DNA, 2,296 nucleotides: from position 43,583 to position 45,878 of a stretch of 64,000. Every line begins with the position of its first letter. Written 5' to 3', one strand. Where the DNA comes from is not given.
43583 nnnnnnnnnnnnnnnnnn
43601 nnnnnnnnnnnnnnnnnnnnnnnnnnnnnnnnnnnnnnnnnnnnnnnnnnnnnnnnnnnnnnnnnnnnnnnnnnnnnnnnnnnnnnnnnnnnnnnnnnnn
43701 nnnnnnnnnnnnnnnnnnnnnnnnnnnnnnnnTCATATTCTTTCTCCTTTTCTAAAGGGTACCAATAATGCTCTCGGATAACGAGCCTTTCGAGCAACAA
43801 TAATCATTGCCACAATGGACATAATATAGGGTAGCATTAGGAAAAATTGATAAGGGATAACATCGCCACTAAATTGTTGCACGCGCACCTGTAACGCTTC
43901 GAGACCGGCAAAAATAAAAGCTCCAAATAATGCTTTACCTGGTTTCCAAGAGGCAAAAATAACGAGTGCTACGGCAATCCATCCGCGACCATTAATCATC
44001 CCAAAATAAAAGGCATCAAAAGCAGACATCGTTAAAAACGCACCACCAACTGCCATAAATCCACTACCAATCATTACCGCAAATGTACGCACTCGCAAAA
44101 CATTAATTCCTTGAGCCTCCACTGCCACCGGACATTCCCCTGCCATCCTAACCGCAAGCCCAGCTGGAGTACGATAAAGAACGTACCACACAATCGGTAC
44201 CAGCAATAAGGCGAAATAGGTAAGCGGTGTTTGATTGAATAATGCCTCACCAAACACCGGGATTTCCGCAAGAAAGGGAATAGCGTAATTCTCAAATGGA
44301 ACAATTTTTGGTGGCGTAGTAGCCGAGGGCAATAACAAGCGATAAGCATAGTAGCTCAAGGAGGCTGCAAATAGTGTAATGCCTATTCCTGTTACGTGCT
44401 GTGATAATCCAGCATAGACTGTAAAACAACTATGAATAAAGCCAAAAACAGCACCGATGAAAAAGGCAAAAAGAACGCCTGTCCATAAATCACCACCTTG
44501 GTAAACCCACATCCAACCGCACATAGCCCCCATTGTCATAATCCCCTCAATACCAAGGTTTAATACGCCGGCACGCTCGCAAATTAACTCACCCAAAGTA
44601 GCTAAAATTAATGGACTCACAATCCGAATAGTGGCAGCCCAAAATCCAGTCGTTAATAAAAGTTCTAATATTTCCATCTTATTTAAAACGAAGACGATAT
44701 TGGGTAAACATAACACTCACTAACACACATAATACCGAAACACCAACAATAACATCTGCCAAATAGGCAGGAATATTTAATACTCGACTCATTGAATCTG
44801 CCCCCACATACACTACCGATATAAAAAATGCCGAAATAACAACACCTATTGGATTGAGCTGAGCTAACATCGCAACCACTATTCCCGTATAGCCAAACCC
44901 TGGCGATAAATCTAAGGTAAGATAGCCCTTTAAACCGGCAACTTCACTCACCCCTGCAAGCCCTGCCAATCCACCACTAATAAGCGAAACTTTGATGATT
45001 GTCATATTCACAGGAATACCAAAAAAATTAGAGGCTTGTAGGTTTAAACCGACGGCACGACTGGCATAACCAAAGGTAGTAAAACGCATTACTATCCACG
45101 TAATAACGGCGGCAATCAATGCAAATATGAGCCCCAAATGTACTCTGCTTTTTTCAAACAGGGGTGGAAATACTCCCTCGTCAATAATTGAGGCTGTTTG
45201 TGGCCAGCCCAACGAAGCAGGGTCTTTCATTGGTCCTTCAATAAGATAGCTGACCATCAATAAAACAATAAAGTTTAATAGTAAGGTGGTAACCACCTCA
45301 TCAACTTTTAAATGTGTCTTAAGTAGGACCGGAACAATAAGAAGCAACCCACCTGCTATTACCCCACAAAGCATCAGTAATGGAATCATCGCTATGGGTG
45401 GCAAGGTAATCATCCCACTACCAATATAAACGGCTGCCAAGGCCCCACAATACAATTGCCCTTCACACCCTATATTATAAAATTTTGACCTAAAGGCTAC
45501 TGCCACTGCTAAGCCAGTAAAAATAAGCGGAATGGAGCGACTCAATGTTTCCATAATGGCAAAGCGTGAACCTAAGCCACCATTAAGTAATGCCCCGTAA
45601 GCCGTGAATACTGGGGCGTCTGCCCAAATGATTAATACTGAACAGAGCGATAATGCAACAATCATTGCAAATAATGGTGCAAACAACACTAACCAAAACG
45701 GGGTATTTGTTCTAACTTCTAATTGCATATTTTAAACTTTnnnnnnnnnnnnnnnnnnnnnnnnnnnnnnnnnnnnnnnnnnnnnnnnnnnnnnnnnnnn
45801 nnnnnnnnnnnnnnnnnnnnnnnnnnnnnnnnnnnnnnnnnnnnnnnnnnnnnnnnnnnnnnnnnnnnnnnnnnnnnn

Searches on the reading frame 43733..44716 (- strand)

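Call 33: search_protein_families(library=ncbifam, proteins=[window:43733-44716:-], max_evalue=1e-10)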
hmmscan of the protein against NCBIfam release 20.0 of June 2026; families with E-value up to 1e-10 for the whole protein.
window:43733-44716:- (327 aa): 1 family
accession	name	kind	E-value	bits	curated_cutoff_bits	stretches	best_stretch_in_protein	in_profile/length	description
NF047928.1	ABC_B6_perm_1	equivalog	8.4e-59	199.2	465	1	26-326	14-311/311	putative B6 ABC transporter permease subunit 1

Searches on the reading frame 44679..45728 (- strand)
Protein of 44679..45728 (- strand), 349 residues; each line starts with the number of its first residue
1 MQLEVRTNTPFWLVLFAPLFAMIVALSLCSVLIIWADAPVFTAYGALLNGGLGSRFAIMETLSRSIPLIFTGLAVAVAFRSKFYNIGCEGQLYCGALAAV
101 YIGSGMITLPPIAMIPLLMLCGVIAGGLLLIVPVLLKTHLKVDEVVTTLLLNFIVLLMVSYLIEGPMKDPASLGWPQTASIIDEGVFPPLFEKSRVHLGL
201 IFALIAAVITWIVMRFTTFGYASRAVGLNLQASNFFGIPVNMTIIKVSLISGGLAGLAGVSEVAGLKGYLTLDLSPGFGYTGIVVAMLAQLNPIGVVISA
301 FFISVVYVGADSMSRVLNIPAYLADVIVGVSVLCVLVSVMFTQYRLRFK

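Call 33: search_protein_families(library=ncbifam, proteins=[window:44679-45728:-], max_evalue=1e-10)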
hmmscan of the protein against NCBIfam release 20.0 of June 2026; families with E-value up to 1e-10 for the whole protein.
window:44679-45728:- (349 aa): 1 family
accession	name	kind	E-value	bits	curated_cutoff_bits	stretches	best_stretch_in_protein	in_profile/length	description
NF047929.1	ABC_B6_perm_2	equivalog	2.3e-49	168.4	400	1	19-337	7-324/337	putative B6 ABC transporter permease subunit 2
